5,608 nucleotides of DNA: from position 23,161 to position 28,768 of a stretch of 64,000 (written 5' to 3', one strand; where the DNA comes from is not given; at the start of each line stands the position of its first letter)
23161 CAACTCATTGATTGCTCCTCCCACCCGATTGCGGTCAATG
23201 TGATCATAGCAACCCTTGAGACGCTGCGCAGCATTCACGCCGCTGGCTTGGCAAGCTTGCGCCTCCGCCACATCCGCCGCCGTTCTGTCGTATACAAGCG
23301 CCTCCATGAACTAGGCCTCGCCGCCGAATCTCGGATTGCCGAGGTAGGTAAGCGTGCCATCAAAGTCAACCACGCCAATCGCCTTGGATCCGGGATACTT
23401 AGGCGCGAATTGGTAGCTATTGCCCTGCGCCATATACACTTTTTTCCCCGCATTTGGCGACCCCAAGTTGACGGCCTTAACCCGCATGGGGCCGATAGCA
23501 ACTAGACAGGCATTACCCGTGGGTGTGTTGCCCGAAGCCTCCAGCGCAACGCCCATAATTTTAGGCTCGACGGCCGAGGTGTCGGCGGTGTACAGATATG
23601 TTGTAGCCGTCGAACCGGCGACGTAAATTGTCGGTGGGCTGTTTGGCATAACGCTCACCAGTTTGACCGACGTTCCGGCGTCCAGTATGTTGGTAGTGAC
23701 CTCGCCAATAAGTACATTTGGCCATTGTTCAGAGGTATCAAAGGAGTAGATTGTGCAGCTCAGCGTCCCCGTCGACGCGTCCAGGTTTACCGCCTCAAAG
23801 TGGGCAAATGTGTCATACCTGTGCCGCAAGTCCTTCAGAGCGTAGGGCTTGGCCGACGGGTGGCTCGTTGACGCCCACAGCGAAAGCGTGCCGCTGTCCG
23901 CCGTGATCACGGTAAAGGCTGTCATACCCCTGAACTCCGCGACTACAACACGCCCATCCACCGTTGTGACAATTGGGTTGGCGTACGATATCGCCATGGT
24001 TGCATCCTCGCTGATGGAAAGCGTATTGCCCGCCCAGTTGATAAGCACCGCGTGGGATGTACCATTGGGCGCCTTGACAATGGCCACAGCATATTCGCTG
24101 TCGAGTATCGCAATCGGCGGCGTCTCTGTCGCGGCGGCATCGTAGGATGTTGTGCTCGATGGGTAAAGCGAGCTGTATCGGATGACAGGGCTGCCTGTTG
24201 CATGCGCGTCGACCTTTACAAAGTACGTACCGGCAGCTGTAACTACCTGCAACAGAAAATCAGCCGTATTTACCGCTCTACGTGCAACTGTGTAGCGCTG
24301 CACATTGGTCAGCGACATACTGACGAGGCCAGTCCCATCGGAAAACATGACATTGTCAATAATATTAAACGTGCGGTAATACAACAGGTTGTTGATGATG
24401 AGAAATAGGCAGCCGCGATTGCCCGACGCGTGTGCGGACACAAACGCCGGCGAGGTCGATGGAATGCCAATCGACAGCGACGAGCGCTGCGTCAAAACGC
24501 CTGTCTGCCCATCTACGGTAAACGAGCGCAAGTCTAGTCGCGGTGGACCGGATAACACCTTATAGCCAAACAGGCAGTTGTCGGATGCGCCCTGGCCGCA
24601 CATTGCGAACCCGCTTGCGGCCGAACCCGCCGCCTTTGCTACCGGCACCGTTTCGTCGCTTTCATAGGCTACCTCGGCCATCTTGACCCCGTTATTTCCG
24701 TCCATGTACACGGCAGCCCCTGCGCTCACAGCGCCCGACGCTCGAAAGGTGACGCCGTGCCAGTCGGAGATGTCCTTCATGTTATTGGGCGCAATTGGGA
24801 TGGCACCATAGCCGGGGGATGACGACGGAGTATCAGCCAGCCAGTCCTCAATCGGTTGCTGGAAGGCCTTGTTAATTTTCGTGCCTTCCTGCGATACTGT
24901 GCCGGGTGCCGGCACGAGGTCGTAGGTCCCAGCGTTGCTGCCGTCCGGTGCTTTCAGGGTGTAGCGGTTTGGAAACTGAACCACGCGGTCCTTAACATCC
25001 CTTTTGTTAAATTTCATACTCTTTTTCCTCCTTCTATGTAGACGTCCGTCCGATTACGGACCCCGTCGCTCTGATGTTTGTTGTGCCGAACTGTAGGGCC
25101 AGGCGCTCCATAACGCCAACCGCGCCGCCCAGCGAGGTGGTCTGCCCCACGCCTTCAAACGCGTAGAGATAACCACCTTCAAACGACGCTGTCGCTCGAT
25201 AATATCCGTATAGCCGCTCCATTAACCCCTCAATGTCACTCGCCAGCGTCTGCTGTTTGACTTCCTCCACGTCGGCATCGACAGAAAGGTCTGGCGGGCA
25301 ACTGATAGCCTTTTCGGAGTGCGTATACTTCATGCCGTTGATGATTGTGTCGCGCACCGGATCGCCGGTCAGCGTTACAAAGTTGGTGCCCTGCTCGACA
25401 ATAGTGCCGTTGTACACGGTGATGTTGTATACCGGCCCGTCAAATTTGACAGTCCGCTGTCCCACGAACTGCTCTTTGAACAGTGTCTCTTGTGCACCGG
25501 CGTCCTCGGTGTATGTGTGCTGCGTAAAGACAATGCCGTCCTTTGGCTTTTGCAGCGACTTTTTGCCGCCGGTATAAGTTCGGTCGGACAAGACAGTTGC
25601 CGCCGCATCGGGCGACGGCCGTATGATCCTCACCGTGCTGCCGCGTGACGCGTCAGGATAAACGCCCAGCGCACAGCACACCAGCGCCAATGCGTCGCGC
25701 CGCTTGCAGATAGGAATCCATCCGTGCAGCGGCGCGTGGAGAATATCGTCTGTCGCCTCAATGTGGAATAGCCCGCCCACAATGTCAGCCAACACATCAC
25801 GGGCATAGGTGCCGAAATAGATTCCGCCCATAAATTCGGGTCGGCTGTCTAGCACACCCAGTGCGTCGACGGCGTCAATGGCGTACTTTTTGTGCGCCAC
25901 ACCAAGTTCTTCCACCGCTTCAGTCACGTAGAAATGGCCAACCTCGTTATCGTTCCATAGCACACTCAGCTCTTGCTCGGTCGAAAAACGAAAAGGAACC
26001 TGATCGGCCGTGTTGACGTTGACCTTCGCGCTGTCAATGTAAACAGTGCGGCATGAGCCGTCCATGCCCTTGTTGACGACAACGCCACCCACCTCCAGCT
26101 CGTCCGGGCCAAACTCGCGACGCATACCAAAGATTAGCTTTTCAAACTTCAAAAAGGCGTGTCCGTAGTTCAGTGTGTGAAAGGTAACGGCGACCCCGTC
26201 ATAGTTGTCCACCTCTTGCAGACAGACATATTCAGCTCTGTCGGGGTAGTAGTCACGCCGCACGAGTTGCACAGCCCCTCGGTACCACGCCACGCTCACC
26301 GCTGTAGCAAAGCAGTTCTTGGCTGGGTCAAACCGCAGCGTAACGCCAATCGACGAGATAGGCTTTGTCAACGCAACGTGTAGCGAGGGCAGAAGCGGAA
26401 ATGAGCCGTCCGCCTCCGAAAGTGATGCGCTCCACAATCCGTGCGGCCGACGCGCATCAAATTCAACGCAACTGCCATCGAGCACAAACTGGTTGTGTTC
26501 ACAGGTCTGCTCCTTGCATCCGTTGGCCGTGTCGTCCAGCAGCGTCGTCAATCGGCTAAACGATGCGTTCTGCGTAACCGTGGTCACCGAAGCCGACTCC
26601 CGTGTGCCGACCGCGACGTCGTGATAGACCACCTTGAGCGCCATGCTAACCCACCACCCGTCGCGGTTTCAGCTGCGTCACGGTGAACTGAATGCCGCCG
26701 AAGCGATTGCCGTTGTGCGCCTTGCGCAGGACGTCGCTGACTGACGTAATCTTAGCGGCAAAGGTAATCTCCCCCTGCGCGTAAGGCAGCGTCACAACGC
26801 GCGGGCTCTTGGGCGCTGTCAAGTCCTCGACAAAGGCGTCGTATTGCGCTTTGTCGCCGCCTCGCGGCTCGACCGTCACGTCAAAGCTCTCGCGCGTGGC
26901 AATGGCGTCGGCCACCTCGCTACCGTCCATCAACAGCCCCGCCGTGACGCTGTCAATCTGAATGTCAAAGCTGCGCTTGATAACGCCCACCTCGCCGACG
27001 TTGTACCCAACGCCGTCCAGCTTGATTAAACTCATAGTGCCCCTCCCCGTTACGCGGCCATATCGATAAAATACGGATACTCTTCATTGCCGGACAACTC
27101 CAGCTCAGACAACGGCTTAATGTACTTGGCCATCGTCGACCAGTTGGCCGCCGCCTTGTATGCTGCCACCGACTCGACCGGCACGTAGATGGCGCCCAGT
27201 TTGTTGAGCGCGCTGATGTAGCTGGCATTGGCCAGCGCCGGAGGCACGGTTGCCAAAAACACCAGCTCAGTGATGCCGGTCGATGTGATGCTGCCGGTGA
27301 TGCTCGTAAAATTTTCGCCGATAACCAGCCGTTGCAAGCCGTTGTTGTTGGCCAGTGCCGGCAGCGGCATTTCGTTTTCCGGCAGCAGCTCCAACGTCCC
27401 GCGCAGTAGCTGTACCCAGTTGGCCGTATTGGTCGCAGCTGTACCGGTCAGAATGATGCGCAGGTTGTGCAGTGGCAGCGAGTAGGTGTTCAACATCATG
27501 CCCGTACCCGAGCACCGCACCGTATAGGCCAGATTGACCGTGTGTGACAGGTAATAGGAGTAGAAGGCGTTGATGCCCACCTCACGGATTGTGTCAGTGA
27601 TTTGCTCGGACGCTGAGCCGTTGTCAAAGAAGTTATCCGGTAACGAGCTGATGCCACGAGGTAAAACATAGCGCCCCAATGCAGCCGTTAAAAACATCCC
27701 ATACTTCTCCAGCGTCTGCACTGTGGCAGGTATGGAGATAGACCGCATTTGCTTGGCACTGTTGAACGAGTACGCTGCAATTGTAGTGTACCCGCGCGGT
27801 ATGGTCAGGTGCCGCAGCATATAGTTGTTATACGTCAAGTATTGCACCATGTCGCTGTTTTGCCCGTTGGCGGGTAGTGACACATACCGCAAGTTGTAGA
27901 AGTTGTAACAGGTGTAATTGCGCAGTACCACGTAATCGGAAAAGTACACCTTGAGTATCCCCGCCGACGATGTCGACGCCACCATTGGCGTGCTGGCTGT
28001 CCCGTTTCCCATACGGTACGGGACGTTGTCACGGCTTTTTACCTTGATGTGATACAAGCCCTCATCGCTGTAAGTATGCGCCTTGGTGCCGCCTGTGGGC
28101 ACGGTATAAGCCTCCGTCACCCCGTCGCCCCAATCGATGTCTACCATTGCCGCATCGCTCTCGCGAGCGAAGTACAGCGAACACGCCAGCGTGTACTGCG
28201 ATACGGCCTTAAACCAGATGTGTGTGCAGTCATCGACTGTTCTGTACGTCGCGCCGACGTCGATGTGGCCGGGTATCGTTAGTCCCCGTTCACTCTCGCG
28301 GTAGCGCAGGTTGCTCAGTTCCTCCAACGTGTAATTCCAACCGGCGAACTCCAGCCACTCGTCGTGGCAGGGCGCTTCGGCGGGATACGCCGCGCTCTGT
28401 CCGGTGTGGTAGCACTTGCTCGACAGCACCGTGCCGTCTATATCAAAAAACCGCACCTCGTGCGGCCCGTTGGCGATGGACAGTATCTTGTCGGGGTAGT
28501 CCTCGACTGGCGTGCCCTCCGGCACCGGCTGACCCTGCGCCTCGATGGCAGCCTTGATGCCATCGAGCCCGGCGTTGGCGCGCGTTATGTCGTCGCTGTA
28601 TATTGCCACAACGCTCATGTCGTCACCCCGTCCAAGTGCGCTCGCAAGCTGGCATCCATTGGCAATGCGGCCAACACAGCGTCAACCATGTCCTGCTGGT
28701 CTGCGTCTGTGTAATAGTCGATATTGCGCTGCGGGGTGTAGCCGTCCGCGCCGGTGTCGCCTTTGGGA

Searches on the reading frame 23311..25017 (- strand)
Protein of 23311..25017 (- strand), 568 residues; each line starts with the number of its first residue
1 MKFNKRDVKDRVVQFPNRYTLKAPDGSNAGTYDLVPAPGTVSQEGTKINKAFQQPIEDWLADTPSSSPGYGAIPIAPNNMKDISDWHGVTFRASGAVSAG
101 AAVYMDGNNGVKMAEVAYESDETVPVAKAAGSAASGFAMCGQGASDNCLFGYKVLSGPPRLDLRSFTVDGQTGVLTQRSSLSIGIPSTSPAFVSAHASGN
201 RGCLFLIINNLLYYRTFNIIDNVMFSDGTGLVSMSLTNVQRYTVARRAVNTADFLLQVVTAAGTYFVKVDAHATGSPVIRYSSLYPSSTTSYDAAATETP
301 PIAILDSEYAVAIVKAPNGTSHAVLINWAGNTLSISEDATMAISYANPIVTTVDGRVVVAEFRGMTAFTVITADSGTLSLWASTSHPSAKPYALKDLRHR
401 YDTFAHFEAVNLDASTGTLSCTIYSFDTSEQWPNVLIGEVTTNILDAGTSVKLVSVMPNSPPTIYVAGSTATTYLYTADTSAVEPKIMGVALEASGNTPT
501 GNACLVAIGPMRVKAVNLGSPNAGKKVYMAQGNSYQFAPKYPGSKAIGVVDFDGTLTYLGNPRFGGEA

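Call 67: search_protein_families(library=phrogs, proteins=[window:23311-25017:-], max_evalue=0.00001)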
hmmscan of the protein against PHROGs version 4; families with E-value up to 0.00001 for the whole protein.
window:23311-25017:- (568 aa): 0 families

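Call 89: search_dna_similar(query=window:23311-25017:-, collection=phages, mode=protein, max_rows=10)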
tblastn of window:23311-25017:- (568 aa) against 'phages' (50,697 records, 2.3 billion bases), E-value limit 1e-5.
No match.

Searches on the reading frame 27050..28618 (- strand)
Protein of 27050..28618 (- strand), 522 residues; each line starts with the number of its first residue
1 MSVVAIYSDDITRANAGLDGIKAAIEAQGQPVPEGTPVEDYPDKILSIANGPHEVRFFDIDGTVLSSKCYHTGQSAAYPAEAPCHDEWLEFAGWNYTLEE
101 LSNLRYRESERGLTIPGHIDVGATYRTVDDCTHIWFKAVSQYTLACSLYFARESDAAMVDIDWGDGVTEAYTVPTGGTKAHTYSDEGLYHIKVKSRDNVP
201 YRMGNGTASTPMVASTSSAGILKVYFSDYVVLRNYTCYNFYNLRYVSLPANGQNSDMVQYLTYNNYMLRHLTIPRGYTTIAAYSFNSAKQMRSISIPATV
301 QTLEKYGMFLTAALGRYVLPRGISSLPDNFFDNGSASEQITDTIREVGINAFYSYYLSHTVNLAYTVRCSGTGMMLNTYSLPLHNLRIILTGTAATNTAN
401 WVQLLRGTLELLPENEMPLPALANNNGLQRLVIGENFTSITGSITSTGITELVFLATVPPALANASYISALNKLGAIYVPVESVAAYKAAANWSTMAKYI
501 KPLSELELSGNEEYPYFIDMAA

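Call 67: search_protein_families(library=phrogs, proteins=[window:27050-28618:-], max_evalue=0.00001)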
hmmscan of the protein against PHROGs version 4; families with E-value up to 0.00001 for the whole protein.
window:27050-28618:- (522 aa): 1 family
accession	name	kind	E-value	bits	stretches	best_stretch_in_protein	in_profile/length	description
phrog_18805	-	unknown function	6.8e-06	26.2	0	232-307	270-349/457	-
